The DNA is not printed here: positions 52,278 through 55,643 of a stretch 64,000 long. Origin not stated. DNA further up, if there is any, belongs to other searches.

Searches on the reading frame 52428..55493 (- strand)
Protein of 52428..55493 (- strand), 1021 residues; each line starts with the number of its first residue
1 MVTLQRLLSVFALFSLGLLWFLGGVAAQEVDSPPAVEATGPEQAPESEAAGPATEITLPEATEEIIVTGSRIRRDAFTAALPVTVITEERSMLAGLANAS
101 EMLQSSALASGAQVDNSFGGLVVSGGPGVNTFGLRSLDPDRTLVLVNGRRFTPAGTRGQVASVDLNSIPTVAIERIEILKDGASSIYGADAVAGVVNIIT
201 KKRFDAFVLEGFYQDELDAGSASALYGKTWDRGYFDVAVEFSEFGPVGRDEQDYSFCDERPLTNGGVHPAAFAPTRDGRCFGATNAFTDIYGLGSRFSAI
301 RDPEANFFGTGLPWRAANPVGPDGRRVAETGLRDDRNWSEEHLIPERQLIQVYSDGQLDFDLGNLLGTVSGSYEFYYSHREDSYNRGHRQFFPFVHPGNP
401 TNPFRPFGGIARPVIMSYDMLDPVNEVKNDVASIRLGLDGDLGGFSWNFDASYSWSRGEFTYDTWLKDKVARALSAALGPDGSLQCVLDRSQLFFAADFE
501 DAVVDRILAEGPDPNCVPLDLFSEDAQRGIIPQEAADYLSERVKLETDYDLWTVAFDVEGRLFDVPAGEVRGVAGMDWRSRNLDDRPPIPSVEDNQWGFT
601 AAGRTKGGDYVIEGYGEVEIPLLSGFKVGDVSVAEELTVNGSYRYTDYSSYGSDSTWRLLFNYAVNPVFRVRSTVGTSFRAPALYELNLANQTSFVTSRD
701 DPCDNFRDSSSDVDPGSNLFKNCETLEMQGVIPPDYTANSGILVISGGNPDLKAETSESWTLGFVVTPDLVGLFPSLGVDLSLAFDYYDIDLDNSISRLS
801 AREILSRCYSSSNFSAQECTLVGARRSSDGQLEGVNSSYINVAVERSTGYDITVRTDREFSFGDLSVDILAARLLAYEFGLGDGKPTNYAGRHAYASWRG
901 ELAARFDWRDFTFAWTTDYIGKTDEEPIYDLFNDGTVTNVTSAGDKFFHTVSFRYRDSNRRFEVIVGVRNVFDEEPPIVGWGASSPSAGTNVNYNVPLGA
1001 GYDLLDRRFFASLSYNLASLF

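Call 9: search_protein_families(library=pfam, proteins=[window:52428-55493:-])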
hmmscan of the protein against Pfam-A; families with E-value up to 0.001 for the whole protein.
window:52428-55493:- (1021 aa): 2 families
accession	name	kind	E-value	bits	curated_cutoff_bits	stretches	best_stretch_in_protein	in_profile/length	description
PF00593.30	TonB_dep_Rec_b-barrel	-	1.1e-23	85.2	27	1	380-970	10-435/436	TonB dependent receptor-like, beta-barrel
PF07715.20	Plug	-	1.1e-15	58.5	23.9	1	79-195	5-107/107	TonB-dependent Receptor Plug Domain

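Call 10: find_related_loci(query=window:52428-55493:-, collection=genome_contigs, flank=4000)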
Query window:52428-55493:- (1021 aa) in genome_contigs; peptide patterns used: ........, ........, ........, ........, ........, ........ (x = any residue, [..] = any of these).
118 stretches matched a pattern; 31 encode a relative of the query (tblastn E <= 1e-3); 30 distinct loci.
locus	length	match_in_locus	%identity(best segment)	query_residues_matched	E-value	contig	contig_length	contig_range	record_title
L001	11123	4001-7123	73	1-1021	0e+0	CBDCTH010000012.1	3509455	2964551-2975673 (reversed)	MAG: Gammaproteobacteria bacterium isolate a8af13e8-0241-4292-a4be-8c867e9427f0 genome assembly, contig: contig_12, whol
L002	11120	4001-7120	73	1-1021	0e+0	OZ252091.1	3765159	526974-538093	MAG: Gammaproteobacteria bacterium isolate f7934692-cb9f-4e17-b797-9e641a068a6d genome assembly, chromosome: 1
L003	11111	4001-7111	73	1-1021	0e+0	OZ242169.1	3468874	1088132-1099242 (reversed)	MAG: Gammaproteobacteria bacterium isolate ff4940f8-66a3-454c-92a4-cb6e2abc23bc genome assembly, chromosome: 1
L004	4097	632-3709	73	1-1021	0e+0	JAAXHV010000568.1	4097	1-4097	MAG: Gammaproteobacteria bacterium isolate Plut_88898 unfiltered_Plut_88898_genomic_contig_1149467, whole genome shotgun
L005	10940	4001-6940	75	39-1021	0e+0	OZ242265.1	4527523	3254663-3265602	MAG: Gammaproteobacteria bacterium isolate e770b403-878d-4ab6-9ba2-f911db374a53 genome assembly, chromosome: 1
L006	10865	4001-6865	76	65-1021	0e+0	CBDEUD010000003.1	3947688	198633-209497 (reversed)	MAG: Gammaproteobacteria bacterium isolate 6e6111ba-c27c-4040-81f0-885b4b8a4f34 genome assembly, contig: contig_3, whole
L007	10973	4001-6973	71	23-1020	0e+0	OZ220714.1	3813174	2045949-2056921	MAG: Gammaproteobacteria bacterium isolate 1a8f7f40-8cb6-4f94-a6e0-ecd99667d799 genome assembly, chromosome: 1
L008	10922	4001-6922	72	45-1020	0e+0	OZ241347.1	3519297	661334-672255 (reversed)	MAG: Gammaproteobacteria bacterium isolate 902cf1fa-e630-4afc-8fc8-97bfb37d8fab genome assembly, chromosome: 1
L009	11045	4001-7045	71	26-1021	0e+0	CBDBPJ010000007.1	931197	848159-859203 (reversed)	MAG: Gammaproteobacteria bacterium isolate bb6b15c1-335f-4c8a-84a7-a05bc1b1d3fd genome assembly, contig: contig_7, whole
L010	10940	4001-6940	73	29-1021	0e+0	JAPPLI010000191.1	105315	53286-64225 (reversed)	MAG: Gammaproteobacteria bacterium isolate RHO3_bin_19 NODE_464_length_105315_cov_63.247881, whole genome shotgun sequen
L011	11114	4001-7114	70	4-1021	0e+0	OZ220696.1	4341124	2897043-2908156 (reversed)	MAG: Gammaproteobacteria bacterium isolate 0e11e2d6-1b48-4829-982c-b9eef2b3ec67 genome assembly, chromosome: 1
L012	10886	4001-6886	72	57-1020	0e+0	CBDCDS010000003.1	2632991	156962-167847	MAG: Gammaproteobacteria bacterium isolate 7018d805-9e79-4280-bfa5-16e89684b7f5 genome assembly, contig: contig_3, whole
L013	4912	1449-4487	69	28-1021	0e+0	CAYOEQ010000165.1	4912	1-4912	MAG TPA_asm: uncultured Enterobacteriaceae bacterium isolate SRP109090_co1_82 genome assembly, contig: NODE_26362_length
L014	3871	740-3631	70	31-1021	0e+0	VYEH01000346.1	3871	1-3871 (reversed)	MAG: Proteobacteria bacterium isolate SB0676_bin_28 NODE_9819_length_3871_cov_4.249214, whole genome shotgun sequence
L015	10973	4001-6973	71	28-1021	0e+0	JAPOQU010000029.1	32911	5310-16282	MAG: Gammaproteobacteria bacterium isolate APA_bin_93 c_000000160310, whole genome shotgun sequence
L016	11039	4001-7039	70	28-1021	0e+0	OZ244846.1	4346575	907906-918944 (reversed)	MAG: Gammaproteobacteria bacterium isolate c4b6e239-c71f-4241-b0b0-6ad111843a63 genome assembly, chromosome: 1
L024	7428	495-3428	72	31-1021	0e+0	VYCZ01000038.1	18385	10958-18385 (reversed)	MAG: Gammaproteobacteria bacterium isolate SB0675_bin_28 NODE_1353_length_18385_cov_5.390180, whole genome shotgun seque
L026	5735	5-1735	72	445-1021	0e+0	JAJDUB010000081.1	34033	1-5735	MAG: Gammaproteobacteria bacterium isolate jk18x1bzbins.61 k141_1530859, whole genome shotgun sequence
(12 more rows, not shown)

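Call 17: find_homologous_proteins(query=window:52428-55493:-, max_evalue=1e-50)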
Query window:52428-55493:- (1021 aa): 3504 proteins with E <= 1e-50 among 8000 candidates; the best 120 are listed.
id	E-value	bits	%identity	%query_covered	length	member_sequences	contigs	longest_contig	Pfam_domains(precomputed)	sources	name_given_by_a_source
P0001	0.0e+0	2222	94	100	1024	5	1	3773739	PF07715.21,PF00593.31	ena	-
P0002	0.0e+0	1934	81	100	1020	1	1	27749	PF07715.21,PF00593.31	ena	-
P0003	0.0e+0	1745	74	98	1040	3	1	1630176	PF07715.21,PF00593.31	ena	-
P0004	0.0e+0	1740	74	100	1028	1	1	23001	PF07715.21,PF00593.31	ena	-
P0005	0.0e+0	1737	74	100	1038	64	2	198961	PF07715.21,PF00593.31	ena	-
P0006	0.0e+0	1710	73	100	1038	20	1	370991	PF07715.21,PF00593.31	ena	-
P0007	0.0e+0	1702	72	100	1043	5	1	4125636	PF07715.21,PF00593.31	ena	-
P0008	0.0e+0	1700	75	96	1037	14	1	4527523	PF07715.21,PF00593.31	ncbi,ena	-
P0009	0.0e+0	1692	75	94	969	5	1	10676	PF07715.21,PF00593.31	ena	-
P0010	0.0e+0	1661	71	98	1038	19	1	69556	PF07715.21,PF00593.31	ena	-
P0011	0.0e+0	1654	72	98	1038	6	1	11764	PF07715.21,PF00593.31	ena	-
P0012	0.0e+0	1651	70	100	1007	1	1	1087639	PF07715.21,PF00593.31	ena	-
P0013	0.0e+0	1650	71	99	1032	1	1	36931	PF07715.21,PF00593.31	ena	-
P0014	0.0e+0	1650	72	97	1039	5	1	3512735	PF07715.21,PF00593.31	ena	-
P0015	0.0e+0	1650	73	97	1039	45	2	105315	PF07715.21,PF00593.31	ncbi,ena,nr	ncbi:MAG: TonB-dependent receptor [Gammaproteobacteria bacterium]|nr:TonB-dependent receptor [Gammap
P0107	1.5e-170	588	38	93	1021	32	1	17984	PF07715.21,PF00593.31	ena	-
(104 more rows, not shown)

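Call 18: find_encoding_contigs(protein=P0001, flank=4000, max_places=6)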
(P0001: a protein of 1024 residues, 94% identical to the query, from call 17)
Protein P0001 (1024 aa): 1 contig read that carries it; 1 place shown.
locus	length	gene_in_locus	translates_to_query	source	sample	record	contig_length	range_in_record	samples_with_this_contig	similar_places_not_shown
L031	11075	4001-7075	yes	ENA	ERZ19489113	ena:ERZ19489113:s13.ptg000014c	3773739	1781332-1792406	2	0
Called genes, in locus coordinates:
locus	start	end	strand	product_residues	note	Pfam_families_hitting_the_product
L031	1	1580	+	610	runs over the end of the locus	PF01541:GIY-YIG, PF27096:UvrC_M, PF02151:UVR, PF22920:UvrC_RNaseH, PF08459:UvrC_RNaseH_dom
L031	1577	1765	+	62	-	-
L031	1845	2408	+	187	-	PF01066:CDP-OH_P_transf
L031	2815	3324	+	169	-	-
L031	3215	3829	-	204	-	PF00462:Glutaredoxin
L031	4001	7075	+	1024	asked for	PF07715:Plug, PF00593:TonB_dep_Rec_b-barrel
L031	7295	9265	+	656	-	PF02129:Peptidase_S15, PF00561:Abhydrolase_1 (faint), PF20434:BD-FAE (faint), PF00326:Peptidase_S9, PF01738:DLH (weak), PF12146:Hydrolase_4 (faint), PF12697:Abhydrolase_6 (weak), PF02230:Abhydrolase_2 (faint)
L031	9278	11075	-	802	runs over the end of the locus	-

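Call 19: find_encoding_contigs(protein=P0002, flank=4000, max_places=6)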
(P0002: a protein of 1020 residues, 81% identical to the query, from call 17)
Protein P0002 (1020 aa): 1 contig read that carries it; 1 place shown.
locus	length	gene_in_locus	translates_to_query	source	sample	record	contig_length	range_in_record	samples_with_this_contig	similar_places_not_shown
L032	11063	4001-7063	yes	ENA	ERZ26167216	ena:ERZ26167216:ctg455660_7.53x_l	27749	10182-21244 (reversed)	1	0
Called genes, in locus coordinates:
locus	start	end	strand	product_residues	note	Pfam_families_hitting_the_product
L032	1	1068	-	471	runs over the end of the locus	PF00474:SSF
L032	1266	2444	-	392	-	PF13384:HTH_23, PF13518:HTH_28, PF13551:HTH_29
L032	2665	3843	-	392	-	PF13384:HTH_23, PF13518:HTH_28, PF13551:HTH_29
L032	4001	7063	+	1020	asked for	PF07715:Plug, PF00593:TonB_dep_Rec_b-barrel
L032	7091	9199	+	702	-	PF02129:Peptidase_S15, PF00561:Abhydrolase_1 (faint), PF20434:BD-FAE (faint), PF00326:Peptidase_S9, PF01738:DLH (weak), PF12146:Hydrolase_4 (faint)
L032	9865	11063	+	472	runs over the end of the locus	PF13701:DDE_Tnp_1_4, PF01609:DDE_Tnp_1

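Call 21: find_encoding_contigs(protein=window:52428-55493:-, flank=3000, max_places=10)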
Protein window:52428-55493:- (1021 aa): no gene with exactly this product is on record in the collection.

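Call 23: find_encoding_contigs(protein=P0121, flank=1500, max_places=4)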
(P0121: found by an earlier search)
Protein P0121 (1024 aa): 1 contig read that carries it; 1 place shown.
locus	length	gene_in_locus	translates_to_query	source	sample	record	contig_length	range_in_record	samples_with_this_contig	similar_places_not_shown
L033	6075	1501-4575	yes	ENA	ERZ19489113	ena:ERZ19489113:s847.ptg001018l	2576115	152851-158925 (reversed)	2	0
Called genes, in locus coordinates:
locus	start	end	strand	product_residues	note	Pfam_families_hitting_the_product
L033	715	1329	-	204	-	PF00462:Glutaredoxin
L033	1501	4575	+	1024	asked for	PF07715:Plug, PF00593:TonB_dep_Rec_b-barrel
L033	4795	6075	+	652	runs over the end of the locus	PF02129:Peptidase_S15, PF20434:BD-FAE (faint), PF00326:Peptidase_S9, PF00561:Abhydrolase_1 (faint), PF01738:DLH (weak), PF12146:Hydrolase_4 (faint), PF12697:Abhydrolase_6 (weak), PF02230:Abhydrolase_2 (faint)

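Call 24: find_encoding_contigs(protein=P0122, flank=1500, max_places=4)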
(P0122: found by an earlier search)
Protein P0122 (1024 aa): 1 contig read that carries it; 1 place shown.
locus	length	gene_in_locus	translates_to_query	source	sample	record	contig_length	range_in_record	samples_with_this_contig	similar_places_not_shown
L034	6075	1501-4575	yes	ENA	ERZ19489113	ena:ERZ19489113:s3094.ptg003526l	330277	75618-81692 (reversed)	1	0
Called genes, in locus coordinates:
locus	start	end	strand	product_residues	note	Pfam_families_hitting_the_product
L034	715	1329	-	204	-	PF00462:Glutaredoxin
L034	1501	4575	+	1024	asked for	PF07715:Plug, PF00593:TonB_dep_Rec_b-barrel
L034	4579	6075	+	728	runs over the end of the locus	PF00561:Abhydrolase_1 (faint), PF02129:Peptidase_S15, PF20434:BD-FAE (faint), PF00326:Peptidase_S9, PF01738:DLH (weak), PF12146:Hydrolase_4 (faint), PF12697:Abhydrolase_6 (weak), PF02230:Abhydrolase_2 (faint)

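Call 25: find_encoding_contigs(protein=P0123, flank=1500, max_places=4)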
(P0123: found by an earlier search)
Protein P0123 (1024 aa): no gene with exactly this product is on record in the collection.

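Call 27: find_encoding_contigs(protein=P0124, flank=1500, max_places=4)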
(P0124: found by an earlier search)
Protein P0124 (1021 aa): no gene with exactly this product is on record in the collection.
